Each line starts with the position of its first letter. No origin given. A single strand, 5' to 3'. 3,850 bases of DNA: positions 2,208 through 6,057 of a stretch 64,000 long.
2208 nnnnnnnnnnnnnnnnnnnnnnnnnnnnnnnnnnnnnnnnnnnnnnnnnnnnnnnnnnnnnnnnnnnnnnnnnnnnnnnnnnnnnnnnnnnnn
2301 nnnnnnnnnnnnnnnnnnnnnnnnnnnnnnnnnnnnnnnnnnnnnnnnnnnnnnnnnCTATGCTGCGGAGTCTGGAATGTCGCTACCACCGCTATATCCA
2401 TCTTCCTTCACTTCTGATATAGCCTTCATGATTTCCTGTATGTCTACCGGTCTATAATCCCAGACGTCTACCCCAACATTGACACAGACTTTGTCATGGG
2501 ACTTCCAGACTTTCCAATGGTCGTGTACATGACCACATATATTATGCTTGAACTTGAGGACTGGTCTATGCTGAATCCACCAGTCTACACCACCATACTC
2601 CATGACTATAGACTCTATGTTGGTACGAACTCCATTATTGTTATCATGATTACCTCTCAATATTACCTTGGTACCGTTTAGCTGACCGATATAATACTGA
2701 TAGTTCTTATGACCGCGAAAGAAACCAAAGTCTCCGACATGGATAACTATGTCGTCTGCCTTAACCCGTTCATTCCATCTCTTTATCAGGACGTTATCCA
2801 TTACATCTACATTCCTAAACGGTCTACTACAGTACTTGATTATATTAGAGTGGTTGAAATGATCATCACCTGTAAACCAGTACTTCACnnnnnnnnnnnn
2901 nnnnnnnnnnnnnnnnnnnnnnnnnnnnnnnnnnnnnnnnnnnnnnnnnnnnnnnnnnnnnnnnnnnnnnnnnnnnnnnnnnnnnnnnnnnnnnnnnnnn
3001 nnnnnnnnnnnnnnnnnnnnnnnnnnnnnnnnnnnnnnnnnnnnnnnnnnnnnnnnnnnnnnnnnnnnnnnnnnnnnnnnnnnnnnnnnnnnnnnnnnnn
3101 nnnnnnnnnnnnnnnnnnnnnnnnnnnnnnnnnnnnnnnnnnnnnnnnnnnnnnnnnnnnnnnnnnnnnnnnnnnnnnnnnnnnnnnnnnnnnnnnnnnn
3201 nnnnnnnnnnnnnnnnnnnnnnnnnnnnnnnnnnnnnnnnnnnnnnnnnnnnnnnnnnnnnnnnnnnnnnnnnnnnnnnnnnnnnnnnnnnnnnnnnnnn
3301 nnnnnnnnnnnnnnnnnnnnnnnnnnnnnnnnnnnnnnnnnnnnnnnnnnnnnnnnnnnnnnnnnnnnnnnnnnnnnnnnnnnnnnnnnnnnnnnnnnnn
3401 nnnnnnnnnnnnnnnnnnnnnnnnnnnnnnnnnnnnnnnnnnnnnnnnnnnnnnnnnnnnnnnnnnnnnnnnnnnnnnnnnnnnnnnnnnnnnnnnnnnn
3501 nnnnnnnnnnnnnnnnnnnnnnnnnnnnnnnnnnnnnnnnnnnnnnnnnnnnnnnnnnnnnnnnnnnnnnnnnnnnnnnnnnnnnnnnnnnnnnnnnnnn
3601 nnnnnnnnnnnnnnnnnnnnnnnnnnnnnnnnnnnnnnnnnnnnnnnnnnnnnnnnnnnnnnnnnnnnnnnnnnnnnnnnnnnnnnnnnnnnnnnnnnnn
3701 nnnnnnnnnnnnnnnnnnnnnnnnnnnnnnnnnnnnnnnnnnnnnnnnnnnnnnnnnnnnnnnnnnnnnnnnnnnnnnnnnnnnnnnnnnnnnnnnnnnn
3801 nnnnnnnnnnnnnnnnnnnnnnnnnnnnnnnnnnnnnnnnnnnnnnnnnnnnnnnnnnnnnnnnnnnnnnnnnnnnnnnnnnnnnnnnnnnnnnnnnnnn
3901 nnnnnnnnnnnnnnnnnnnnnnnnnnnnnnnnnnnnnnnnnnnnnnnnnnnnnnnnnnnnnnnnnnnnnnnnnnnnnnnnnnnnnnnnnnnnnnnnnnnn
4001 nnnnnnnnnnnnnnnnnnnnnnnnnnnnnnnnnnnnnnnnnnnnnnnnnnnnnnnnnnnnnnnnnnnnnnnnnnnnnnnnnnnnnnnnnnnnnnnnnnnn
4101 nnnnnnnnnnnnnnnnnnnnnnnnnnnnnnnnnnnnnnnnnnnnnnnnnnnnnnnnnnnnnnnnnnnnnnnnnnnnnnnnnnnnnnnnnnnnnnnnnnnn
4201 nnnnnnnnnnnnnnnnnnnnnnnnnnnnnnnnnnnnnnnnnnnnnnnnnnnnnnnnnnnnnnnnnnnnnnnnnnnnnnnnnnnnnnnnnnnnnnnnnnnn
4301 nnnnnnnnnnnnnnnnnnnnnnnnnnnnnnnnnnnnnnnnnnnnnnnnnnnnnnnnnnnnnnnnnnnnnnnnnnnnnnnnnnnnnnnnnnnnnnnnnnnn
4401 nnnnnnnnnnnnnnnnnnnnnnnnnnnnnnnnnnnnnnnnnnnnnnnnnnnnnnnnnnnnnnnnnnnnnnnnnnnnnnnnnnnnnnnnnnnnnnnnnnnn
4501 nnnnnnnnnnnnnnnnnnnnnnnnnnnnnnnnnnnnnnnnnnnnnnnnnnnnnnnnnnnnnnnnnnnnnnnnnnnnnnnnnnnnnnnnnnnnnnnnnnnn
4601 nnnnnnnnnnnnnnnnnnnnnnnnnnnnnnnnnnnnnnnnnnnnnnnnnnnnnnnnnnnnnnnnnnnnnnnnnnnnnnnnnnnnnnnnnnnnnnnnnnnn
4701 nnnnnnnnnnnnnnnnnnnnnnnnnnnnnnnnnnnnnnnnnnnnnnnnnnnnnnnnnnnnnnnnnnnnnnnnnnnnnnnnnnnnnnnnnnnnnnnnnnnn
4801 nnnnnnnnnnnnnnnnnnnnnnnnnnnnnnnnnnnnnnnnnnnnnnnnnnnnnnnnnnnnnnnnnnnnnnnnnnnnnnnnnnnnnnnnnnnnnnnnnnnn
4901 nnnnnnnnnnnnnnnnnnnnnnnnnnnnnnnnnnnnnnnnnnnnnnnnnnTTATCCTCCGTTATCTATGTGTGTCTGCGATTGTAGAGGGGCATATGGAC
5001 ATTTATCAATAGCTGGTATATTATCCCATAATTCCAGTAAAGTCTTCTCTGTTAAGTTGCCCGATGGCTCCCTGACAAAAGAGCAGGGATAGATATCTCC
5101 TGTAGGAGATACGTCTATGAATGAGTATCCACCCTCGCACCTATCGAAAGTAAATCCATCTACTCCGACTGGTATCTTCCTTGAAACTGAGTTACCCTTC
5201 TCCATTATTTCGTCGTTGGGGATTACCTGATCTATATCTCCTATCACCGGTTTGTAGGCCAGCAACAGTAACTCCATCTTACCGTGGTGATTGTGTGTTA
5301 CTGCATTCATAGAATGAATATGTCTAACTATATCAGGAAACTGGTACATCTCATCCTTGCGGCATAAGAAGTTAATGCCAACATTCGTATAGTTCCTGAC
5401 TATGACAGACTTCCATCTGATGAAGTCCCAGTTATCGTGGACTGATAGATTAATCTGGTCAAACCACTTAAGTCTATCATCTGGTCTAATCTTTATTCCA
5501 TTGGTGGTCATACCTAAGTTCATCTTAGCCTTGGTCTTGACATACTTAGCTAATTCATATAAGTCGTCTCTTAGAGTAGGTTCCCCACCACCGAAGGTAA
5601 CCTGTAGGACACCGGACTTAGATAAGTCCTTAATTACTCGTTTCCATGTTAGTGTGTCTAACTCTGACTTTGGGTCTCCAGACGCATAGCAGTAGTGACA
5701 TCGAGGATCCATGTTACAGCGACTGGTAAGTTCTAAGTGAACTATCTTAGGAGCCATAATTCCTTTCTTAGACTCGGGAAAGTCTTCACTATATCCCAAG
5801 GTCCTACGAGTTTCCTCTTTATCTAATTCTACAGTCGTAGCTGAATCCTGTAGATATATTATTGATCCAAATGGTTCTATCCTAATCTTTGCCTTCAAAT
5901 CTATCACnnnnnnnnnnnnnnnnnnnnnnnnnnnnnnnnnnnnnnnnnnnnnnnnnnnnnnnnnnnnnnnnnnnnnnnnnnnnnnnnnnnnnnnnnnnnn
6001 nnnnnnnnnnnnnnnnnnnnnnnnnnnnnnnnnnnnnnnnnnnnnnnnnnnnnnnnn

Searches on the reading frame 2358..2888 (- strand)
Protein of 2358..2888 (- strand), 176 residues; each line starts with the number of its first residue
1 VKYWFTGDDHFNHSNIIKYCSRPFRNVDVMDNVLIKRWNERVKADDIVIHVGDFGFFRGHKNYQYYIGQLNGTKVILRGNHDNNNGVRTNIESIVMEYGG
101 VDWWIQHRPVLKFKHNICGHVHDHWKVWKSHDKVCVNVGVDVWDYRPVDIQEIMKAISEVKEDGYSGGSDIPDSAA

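Call 109: search_protein_families(library=pfam, proteins=[window:2358-2888:-], max_evalue=0.001)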
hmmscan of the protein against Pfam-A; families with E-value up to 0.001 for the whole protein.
window:2358-2888:- (176 aa): 1 family
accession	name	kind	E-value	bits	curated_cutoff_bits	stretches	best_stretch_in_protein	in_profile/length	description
PF12850.12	Metallophos_2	-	0.00015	22.2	27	1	35-138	16-132/154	Calcineurin-like phosphoesterase superfamily domain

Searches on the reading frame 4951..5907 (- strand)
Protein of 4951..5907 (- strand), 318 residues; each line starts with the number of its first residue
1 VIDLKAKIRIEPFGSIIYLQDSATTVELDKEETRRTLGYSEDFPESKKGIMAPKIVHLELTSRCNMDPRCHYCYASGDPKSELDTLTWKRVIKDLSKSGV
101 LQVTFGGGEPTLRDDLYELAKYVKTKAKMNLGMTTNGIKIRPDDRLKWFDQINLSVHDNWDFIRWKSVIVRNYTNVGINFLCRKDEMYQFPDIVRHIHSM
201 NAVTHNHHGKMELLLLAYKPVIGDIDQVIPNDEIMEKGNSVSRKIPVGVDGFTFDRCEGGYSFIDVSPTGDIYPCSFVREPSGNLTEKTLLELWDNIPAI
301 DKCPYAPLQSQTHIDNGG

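Call 25: search_protein_families(library=phrogs, proteins=[window:4951-5907:-], max_evalue=0.001)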
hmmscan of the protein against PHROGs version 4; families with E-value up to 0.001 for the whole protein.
window:4951-5907:- (318 aa): 5 families
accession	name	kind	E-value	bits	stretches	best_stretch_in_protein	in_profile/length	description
phrog_1802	-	other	3.2e-12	47.1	1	47-155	37-158/556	radical SAM domain-containing protein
phrog_16999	-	other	7.9e-08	33.2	1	52-136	9-91/288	Fe-S oxidoreductase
phrog_13987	-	other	2.8e-07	31.2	1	54-147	15-111/274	radical SAM domain-containing protein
phrog_27238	-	other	0.00015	22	1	57-155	26-123/338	radical SAM domain-containing protein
phrog_21308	-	other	0.00058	19.1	1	53-138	412-501/735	radical SAM domain-containing protein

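Call 36: search_protein_families(library=ncbifam, proteins=[window:4951-5907:-], max_evalue=0.001)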
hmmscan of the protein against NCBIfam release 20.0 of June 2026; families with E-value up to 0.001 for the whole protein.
window:4951-5907:- (318 aa): 49 families (the best 25 are shown)
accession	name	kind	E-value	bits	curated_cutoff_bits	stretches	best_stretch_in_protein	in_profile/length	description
TIGR04545.1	rSAM_ahbD_hemeb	equivalog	3.1e-17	63.1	500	2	56-143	2-89/339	heme b synthase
TIGR04055.1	rSAM_NirJ2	equivalog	3.2e-17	63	500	1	56-142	2-87/326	putative heme d1 biosynthesis radical SAM protein NirJ2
TIGR02668.1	moaA_archaeal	equivalog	1.2e-16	60.6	325.25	1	56-142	12-99/303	GTP 3',8-cyclase MoaA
NF001199.0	PRK00164.2-1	equivalog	4.8e-16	58.8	231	1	57-157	15-119/308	GTP 3',8-cyclase MoaA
TIGR03962.1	mycofact_rSAM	equivalog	5.9e-16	58.6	265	1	47-143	5-100/339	mycofactocin radical SAM maturase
TIGR04250.1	SCM_rSAM_ScmE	equivalog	6.3e-16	58.2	400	1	52-141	1-90/358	SynChlorMet cassette radical SAM/SPASM protein ScmE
TIGR02109.1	PQQ_syn_pqqE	equivalog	1e-15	57.5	381.35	1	50-140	3-93/358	pyrroloquinoline quinone biosynthesis protein PqqE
TIGR04303.1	GeoRSP_rSAM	equivalog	1.6e-15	57.5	400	1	52-144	3-92/325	GeoRSP system radical SAM/SPASM protein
NF045574.1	sacti_mat_StsB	exception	1.8e-14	53.5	625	1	54-152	96-193/466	StsB family radical SAM/SPASM domain sactipeptide maturase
TIGR04546.1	rSAM_ahbC_deAc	equivalog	2.1e-14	53.1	650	1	55-155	40-139/390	12,18-didecarboxysiroheme deacetylase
TIGR02666.1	moaA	equivalog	2.4e-14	53.1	284.05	1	58-142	14-105/336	GTP 3',8-cyclase MoaA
TIGR04051.1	rSAM_NirJ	equivalog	4e-14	52.4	515.45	1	55-143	3-91/354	heme d1 biosynthesis radical SAM protein NirJ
TIGR04054.1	rSAM_NirJ1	equivalog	8e-14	51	650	1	29-143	9-125/387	putative heme d1 biosynthesis radical SAM protein NirJ1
NF045646.2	rSAM_Se_TrsS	equivalog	3.5e-13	48.9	490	1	56-145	88-178/441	radical SAM (seleno)protein TrsS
TIGR04347.1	pseudo_SAM_Halo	equivalog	5.8e-13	48.9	525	1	54-140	38-124/390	TIGR04347 family pseudo-SAM/SPASM protein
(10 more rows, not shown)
